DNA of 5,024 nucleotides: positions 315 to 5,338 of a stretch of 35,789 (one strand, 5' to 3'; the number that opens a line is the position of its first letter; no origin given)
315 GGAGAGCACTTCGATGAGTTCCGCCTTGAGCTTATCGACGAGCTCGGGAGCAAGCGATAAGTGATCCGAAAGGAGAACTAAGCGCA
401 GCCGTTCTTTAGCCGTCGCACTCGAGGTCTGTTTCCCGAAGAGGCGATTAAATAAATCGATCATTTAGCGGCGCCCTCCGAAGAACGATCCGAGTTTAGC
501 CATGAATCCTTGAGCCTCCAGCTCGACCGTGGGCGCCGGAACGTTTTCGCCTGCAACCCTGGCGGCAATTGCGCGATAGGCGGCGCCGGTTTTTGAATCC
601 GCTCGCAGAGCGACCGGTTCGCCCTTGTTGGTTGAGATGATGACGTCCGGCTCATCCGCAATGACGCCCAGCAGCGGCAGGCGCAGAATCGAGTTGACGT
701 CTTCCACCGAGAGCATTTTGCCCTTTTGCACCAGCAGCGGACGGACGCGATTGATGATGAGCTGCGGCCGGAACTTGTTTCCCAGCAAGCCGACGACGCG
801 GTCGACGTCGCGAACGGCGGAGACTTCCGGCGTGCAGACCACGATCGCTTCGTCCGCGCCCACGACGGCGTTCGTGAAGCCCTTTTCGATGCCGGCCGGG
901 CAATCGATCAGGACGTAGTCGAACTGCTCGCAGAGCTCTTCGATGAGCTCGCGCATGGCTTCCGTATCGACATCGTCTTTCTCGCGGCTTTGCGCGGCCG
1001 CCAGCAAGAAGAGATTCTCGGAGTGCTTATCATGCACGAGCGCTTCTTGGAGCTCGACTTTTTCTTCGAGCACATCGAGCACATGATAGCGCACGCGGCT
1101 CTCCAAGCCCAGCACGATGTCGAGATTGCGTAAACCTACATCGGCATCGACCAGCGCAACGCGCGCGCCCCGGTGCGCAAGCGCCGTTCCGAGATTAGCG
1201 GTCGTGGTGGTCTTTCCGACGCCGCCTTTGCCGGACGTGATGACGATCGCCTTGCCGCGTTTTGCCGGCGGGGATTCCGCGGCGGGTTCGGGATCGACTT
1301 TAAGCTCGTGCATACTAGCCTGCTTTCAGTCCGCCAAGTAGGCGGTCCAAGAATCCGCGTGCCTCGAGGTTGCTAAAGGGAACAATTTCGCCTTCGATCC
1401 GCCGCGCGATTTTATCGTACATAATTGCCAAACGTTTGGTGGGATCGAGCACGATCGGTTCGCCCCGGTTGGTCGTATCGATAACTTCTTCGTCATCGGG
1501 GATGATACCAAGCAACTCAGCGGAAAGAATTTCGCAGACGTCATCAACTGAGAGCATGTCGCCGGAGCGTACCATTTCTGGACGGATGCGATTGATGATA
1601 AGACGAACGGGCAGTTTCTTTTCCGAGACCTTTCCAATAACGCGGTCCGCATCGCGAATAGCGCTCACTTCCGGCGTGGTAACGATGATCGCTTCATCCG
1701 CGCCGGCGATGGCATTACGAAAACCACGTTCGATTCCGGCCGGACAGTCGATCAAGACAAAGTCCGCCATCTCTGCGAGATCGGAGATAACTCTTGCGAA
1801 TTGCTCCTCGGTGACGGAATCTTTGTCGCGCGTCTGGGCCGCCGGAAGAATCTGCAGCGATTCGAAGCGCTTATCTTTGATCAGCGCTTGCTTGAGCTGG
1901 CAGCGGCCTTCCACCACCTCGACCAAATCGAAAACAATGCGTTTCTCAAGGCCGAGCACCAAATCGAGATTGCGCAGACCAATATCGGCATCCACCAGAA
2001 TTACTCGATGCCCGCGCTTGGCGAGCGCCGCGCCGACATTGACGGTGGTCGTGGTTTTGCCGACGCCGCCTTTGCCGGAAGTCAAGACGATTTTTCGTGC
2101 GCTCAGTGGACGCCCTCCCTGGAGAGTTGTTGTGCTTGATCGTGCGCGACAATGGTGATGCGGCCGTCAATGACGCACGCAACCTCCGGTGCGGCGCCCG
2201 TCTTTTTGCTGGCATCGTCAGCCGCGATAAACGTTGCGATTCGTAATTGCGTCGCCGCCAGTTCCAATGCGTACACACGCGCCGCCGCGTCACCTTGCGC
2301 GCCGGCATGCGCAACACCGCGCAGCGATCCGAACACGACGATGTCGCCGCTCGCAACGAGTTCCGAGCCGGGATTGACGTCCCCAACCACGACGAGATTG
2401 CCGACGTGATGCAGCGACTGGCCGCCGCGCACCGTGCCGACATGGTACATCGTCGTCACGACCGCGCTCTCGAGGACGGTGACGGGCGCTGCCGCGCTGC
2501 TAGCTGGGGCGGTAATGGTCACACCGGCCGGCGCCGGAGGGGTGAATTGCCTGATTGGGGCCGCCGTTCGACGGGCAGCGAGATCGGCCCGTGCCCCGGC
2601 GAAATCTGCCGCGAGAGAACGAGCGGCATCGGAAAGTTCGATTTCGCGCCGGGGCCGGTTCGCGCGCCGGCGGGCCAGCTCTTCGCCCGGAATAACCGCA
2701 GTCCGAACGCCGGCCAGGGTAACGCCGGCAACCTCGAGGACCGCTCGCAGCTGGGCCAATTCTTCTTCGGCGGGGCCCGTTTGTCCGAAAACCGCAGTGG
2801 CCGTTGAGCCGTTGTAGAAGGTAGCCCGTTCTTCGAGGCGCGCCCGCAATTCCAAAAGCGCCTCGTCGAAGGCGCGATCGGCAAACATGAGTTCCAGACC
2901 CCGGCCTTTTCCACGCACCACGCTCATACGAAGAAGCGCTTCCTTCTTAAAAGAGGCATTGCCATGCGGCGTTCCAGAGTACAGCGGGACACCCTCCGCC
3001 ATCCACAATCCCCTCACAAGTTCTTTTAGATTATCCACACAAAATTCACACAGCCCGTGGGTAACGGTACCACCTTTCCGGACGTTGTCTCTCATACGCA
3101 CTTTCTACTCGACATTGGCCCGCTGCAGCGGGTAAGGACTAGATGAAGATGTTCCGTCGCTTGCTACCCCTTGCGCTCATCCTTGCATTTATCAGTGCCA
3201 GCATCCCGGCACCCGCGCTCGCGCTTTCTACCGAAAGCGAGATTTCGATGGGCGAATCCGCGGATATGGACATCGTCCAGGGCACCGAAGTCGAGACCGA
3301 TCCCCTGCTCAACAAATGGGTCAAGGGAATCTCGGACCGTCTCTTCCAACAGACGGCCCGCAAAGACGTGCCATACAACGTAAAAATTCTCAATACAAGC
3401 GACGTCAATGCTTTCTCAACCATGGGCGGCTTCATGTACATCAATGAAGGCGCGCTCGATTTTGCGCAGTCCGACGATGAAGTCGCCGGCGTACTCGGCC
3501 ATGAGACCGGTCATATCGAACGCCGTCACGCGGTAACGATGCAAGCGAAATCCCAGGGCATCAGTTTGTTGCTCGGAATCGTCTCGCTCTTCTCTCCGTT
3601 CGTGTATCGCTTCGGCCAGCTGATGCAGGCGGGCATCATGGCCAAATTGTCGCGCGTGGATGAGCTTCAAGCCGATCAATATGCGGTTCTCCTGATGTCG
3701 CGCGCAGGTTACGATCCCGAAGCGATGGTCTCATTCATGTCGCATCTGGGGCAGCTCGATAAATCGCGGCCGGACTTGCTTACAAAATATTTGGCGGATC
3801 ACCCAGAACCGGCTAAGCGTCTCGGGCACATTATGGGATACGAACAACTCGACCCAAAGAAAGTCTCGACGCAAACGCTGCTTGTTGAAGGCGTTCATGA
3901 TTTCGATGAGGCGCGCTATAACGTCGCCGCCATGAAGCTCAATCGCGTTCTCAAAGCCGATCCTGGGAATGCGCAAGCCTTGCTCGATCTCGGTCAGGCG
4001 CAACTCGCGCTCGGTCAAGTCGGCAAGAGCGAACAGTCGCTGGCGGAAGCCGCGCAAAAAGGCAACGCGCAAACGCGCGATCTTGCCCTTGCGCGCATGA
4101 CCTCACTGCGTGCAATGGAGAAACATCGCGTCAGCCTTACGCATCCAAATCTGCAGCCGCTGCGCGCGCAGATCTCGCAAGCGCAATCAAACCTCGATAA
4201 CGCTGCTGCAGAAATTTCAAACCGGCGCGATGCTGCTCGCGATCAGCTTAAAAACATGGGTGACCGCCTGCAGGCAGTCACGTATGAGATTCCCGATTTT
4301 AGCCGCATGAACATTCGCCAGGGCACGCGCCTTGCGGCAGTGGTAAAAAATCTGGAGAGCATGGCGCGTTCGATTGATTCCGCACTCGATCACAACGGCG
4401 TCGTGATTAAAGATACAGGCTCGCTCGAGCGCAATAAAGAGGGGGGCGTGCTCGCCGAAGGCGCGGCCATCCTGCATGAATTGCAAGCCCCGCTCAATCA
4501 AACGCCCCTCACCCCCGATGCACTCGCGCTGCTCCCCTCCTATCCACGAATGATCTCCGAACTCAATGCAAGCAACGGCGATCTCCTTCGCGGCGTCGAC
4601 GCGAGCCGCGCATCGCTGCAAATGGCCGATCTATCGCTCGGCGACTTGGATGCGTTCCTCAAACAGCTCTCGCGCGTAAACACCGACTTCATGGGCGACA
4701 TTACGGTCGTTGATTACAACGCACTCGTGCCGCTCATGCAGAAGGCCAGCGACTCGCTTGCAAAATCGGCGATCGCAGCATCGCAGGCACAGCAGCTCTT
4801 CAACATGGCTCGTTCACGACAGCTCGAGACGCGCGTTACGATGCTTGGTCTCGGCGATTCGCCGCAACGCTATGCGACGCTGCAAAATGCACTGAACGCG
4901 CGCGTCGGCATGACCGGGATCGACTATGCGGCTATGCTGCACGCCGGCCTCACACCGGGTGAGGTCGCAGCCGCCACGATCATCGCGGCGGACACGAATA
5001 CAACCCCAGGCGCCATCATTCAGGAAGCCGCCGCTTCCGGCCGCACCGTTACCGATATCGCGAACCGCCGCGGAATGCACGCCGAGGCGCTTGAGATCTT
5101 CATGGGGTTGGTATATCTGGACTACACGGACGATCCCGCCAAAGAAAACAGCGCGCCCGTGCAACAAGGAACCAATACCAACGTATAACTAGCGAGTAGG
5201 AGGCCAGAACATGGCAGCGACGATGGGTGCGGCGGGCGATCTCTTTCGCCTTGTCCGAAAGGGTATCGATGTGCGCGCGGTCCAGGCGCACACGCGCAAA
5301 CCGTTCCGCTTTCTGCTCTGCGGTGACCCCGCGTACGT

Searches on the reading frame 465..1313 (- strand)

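Call 7: search_protein_families(library=pfam, proteins=[window:465-1313:-], max_evalue=0.001)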
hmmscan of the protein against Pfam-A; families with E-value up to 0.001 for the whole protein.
window:465-1313:- (282 aa): 10 families
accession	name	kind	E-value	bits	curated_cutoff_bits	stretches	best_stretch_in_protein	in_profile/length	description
PF13614.12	AAA_31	-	1.1e-23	84.5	27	1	21-173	2-160/177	AAA domain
PF10609.15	ParA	-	1.6e-20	74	27.1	1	21-253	4-245/246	NUBPL iron-transfer P-loop NTPase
PF01656.29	CbiA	-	2.3e-20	73.2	25.4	1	23-234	1-125/125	CobQ/CobB/MinD/ParA nucleotide binding domain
PF09140.17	MipZ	-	1e-12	48.4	20.7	1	22-164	2-130/262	ATPase MipZ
PF06564.18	CBP_BcsQ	-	2.7e-10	40.6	21.3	1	23-167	4-152/234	Cellulose biosynthesis protein BcsQ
PF00142.24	Fer4_NifH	-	1.9e-07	31.2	25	1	26-92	5-69/271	4Fe-4S iron sulfur cluster binding proteins, NifH/frxC family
PF07015.17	VirC1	-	6.8e-06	26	24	1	23-58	4-39/231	VirC1 protein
PF02374.21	ArsA_ATPase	-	7.5e-06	25.8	24.3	1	23-58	3-38/305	Anion-transporting ATPase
PF13481.12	AAA_25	-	0.00018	21.6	27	1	21-137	33-150/195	AAA domain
PF03308.22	MeaB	-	0.00078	19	23.1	0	19-60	30-72/273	Methylmalonyl Co-A mutase-associated GTPase MeaB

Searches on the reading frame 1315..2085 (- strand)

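Call 7: search_protein_families(library=pfam, proteins=[window:1315-2085:-], max_evalue=0.001)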
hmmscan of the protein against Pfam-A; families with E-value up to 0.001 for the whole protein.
window:1315-2085:- (256 aa): 8 families
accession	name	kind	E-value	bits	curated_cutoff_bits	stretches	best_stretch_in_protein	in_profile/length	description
PF01656.29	CbiA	-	7.4e-22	78.1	25.4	1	2-211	4-125/125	CobQ/CobB/MinD/ParA nucleotide binding domain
PF13614.12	AAA_31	-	2e-21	77.2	27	1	3-153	8-164/177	AAA domain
PF10609.15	ParA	-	3.9e-18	66.2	27.1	1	2-230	9-245/246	NUBPL iron-transfer P-loop NTPase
PF09140.17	MipZ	-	2e-12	47.4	20.7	1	4-161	8-150/262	ATPase MipZ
PF00142.24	Fer4_NifH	-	6.3e-11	42.7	25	1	4-36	7-39/271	4Fe-4S iron sulfur cluster binding proteins, NifH/frxC family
PF02374.21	ArsA_ATPase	-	1.3e-08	34.8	24.3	1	2-34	6-38/305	Anion-transporting ATPase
PF06564.18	CBP_BcsQ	-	4.4e-08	33.4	21.3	1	5-142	10-151/234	Cellulose biosynthesis protein BcsQ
PF07015.17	VirC1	-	0.00055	19.8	24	0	2-34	7-39/231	VirC1 protein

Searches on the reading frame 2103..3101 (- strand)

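Call 7: search_protein_families(library=pfam, proteins=[window:2103-3101:-], max_evalue=0.001)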
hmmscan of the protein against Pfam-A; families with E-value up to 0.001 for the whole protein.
window:2103-3101:- (332 aa): 1 family
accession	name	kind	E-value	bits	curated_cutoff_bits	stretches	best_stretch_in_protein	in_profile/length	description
PF03775.22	MinC_C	-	4.8e-28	97.6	33.2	1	222-317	4-101/102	Septum formation inhibitor MinC, C-terminal domain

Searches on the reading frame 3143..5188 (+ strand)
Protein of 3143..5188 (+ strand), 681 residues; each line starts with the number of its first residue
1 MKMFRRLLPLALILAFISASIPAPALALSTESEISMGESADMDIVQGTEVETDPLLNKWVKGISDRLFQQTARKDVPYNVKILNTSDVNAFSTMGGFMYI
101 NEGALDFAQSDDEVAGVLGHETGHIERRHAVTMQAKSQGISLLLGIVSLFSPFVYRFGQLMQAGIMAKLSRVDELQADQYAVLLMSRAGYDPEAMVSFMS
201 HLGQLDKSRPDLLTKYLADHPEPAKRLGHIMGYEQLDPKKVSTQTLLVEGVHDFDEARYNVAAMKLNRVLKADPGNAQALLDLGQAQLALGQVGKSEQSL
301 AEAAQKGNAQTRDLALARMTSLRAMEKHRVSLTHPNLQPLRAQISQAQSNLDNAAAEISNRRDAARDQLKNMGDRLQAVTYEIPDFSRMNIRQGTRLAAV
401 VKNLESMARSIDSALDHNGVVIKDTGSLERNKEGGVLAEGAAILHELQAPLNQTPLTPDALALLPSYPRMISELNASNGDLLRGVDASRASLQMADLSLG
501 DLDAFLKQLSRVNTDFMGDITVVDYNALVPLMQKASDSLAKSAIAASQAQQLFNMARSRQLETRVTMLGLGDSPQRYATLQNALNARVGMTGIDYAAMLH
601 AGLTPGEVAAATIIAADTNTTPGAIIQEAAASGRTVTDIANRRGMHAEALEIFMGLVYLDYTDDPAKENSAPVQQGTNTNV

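Call 7: search_protein_families(library=pfam, proteins=[window:3143-5188:+], max_evalue=0.001)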
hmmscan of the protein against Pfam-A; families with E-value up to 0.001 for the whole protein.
window:3143-5188:+ (681 aa): 4 families
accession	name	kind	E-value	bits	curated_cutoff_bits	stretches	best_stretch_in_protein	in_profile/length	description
PF01435.24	Peptidase_M48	-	2.3e-28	99.7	20.3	1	55-231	2-183/186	Peptidase family M48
PF14559.12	TPR_19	-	4e-05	24.3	25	1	255-308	3-56/68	Tetratricopeptide repeat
PF13432.12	TPR_16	-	7.2e-05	23.6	32.7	1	254-307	8-61/65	Tetratricopeptide repeat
PF13431.12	TPR_17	-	0.00034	21.1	24.4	0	267-298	3-34/34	Tetratricopeptide repeat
